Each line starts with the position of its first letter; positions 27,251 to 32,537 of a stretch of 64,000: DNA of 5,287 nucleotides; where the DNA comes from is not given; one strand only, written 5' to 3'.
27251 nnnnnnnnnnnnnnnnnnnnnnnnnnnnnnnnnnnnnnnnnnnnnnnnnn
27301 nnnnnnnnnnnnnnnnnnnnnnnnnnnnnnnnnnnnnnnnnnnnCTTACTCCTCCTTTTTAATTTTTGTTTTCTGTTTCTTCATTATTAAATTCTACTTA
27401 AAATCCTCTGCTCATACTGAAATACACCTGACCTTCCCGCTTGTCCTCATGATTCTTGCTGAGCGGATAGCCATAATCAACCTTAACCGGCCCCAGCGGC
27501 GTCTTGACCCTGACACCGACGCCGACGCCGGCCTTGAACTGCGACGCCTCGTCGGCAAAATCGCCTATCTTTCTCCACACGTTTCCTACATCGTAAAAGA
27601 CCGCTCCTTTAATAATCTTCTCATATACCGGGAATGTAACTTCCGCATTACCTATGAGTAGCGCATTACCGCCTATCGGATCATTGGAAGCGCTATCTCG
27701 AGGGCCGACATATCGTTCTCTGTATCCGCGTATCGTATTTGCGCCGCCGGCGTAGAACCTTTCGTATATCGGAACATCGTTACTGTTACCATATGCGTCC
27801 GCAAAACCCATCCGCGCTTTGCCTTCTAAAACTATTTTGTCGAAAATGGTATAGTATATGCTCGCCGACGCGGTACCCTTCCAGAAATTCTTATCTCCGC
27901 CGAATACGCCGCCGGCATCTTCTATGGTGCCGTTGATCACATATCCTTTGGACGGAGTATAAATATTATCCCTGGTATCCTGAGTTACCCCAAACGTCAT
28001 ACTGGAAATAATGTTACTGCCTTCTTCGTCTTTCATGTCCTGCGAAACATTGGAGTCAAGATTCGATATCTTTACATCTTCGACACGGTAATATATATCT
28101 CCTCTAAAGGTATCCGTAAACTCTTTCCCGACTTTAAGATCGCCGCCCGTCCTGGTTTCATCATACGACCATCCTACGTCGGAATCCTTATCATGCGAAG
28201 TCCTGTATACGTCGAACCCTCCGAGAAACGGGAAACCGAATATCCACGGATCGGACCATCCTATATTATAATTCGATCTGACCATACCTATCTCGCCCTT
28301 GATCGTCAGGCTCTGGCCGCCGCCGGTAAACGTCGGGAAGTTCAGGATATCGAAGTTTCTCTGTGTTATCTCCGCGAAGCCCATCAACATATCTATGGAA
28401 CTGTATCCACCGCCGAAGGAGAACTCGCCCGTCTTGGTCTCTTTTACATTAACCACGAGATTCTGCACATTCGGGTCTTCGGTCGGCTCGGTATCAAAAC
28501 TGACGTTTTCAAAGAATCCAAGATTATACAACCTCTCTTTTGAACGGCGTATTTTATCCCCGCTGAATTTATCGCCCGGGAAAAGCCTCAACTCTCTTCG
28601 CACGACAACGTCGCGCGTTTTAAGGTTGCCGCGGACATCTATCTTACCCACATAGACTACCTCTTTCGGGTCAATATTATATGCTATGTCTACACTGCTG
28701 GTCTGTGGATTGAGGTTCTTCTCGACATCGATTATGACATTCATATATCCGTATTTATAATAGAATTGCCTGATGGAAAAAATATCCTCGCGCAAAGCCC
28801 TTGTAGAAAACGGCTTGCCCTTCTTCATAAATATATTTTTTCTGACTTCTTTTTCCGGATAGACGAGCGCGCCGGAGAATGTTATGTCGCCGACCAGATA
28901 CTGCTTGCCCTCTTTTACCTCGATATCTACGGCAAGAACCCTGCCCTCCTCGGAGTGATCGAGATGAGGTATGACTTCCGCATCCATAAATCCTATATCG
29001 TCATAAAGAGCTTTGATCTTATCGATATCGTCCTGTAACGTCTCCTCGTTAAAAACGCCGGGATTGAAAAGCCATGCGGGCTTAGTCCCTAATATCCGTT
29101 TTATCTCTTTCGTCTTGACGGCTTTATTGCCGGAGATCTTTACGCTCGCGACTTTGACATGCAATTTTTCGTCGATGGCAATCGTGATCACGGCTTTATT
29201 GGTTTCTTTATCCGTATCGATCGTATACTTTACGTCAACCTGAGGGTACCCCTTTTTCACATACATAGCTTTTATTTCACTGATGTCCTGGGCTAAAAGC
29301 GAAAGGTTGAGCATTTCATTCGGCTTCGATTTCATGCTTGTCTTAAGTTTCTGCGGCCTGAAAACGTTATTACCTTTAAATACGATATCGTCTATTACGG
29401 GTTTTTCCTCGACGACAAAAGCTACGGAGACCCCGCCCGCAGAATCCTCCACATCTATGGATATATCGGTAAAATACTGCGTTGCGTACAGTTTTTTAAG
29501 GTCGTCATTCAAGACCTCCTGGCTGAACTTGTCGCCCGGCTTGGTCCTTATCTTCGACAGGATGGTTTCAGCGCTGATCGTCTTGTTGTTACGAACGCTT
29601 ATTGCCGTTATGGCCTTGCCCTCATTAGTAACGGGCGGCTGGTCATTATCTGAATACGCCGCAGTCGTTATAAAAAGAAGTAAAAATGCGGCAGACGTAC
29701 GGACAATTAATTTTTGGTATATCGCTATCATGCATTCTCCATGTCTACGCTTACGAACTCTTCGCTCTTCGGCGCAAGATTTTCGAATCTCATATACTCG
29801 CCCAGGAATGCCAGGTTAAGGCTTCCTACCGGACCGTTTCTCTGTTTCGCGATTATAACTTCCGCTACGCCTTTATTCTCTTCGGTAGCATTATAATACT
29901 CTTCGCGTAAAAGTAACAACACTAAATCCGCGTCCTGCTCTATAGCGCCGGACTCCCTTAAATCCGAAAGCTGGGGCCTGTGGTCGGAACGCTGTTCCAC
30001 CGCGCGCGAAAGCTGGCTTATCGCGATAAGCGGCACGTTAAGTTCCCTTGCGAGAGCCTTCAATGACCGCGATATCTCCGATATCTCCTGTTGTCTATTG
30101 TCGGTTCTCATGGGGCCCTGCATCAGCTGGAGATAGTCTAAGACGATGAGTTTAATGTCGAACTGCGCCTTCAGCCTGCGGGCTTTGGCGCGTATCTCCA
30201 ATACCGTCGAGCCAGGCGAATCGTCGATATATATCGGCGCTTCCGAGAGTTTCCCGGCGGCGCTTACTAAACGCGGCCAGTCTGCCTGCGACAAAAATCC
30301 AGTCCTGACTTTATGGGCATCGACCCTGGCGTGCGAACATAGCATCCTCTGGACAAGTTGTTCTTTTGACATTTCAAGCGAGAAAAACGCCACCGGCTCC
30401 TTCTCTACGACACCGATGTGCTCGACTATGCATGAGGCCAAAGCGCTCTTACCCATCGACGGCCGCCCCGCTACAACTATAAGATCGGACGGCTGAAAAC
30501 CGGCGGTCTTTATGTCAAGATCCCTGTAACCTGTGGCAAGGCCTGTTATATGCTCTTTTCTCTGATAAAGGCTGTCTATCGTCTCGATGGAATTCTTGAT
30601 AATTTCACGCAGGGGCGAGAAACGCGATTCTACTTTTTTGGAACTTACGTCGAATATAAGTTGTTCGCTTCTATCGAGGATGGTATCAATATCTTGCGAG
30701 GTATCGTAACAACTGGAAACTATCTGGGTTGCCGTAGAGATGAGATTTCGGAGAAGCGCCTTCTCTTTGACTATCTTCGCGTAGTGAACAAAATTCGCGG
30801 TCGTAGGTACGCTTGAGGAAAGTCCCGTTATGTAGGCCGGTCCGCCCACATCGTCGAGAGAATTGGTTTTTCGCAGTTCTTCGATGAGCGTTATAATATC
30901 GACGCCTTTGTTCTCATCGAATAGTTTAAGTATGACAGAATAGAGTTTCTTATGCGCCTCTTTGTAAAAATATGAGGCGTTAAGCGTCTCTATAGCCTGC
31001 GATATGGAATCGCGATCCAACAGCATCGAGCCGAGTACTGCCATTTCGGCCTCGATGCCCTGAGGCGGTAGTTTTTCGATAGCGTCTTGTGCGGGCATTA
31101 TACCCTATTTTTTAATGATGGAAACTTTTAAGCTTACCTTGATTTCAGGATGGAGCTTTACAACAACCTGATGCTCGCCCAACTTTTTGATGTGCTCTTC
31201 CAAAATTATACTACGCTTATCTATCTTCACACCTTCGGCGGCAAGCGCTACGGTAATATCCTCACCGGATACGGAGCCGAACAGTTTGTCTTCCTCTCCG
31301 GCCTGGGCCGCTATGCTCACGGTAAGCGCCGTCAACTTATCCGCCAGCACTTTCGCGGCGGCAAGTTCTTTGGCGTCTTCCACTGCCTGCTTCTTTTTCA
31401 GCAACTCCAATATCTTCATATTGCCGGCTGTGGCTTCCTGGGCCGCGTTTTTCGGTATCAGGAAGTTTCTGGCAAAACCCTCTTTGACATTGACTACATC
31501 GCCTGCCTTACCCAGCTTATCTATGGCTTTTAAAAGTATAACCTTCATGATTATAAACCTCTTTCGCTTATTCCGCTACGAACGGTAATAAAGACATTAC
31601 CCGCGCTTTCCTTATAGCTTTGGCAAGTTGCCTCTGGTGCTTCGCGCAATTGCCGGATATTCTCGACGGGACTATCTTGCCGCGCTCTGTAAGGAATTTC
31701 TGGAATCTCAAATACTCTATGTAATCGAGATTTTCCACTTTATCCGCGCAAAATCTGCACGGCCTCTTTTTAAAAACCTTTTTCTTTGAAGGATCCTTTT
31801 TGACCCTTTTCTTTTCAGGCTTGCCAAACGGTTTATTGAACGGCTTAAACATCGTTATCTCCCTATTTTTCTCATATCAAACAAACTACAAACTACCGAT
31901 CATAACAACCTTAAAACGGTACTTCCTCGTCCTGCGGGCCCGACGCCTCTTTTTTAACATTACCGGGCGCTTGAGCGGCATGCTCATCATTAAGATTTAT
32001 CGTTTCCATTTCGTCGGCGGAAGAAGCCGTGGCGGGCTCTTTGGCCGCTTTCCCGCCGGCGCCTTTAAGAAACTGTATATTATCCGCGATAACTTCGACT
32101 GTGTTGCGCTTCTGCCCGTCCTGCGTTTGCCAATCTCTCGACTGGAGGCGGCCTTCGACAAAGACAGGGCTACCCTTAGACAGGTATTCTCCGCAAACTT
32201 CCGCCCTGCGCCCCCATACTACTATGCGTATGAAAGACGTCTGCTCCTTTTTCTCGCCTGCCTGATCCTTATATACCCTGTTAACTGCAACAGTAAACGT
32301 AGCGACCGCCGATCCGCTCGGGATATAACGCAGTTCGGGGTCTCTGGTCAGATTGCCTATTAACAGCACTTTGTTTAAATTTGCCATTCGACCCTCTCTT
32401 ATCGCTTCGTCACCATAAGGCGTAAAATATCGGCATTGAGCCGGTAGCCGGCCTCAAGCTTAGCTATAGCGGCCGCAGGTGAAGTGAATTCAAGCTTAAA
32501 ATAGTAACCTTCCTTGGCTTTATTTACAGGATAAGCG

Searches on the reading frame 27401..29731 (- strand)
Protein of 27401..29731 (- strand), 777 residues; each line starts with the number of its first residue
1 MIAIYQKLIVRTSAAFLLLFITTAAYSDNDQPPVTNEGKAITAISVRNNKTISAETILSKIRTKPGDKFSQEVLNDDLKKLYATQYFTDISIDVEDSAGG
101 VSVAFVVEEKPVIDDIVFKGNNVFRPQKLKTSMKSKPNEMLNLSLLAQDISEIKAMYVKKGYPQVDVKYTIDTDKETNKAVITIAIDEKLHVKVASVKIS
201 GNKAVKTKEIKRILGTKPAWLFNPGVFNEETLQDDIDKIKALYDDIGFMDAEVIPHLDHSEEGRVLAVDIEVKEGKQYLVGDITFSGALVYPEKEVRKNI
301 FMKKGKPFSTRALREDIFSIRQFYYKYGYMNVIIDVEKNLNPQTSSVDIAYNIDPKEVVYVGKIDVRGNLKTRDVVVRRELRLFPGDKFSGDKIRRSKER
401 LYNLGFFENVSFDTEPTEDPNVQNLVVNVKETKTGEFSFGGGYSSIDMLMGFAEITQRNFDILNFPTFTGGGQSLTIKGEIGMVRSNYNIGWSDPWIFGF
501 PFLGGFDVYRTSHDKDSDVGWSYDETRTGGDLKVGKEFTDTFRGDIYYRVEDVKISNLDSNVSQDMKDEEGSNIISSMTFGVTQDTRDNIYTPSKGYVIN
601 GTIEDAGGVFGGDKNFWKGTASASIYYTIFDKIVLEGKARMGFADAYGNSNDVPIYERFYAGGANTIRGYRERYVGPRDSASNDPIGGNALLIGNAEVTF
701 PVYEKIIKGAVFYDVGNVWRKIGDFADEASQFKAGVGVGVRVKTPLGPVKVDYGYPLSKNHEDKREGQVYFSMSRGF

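Call 68: search_protein_families(library=pfam, proteins=[window:27401-29731:-], max_evalue=0.000001)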
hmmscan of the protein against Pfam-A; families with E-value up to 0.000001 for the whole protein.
window:27401-29731:- (777 aa): 3 families
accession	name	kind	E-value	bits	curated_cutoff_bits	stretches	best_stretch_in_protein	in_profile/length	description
PF01103.29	Omp85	-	1.6e-72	245.2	24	1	468-777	2-325/325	Omp85 superfamily domain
PF07244.20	POTRA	-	2.4e-70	233.7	21.3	5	359-431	1-78/79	Surface antigen variable number repeat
PF08479.16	POTRA_2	-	2.1e-08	34.3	24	0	113-165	3-55/76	POTRA domain, ShlB-type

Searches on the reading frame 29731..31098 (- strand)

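Call 68: search_protein_families(library=pfam, proteins=[window:29731-31098:-], max_evalue=0.000001)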
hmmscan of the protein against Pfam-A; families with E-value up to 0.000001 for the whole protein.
window:29731-31098:- (456 aa): 3 families
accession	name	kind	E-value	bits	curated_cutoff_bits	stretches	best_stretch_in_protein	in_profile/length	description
PF03796.21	DnaB_C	-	6.5e-111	370.2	27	1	186-440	1-255/255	DnaB-like helicase C terminal domain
PF00772.26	DnaB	-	1.8e-32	111.9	23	1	11-112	2-103/103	DnaB-like helicase N terminal domain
PF13481.12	AAA_25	-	2e-10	41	27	1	204-363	33-190/195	AAA domain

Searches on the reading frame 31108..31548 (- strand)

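Call 68: search_protein_families(library=pfam, proteins=[window:31108-31548:-], max_evalue=0.000001)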
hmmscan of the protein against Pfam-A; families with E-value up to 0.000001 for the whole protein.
window:31108-31548:- (147 aa): 2 families
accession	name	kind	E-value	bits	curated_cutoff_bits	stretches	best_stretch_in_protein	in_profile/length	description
PF03948.19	Ribosomal_L9_C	-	5.8e-26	91.2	23.2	1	63-145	1-85/86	Ribosomal protein L9, C-terminal domain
PF01281.25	Ribosomal_L9_N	-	1.3e-23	82.8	20.7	1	1-47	1-47/47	Ribosomal protein L9, N-terminal domain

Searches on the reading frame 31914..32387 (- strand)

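Call 68: search_protein_families(library=pfam, proteins=[window:31914-32387:-], max_evalue=0.000001)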
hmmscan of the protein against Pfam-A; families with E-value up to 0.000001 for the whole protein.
window:31914-32387:- (158 aa): 1 family
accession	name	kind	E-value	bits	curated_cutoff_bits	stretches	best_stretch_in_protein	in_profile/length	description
PF00436.31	SSB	-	1.6e-41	141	26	1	4-107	1-104/104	Single-strand binding protein family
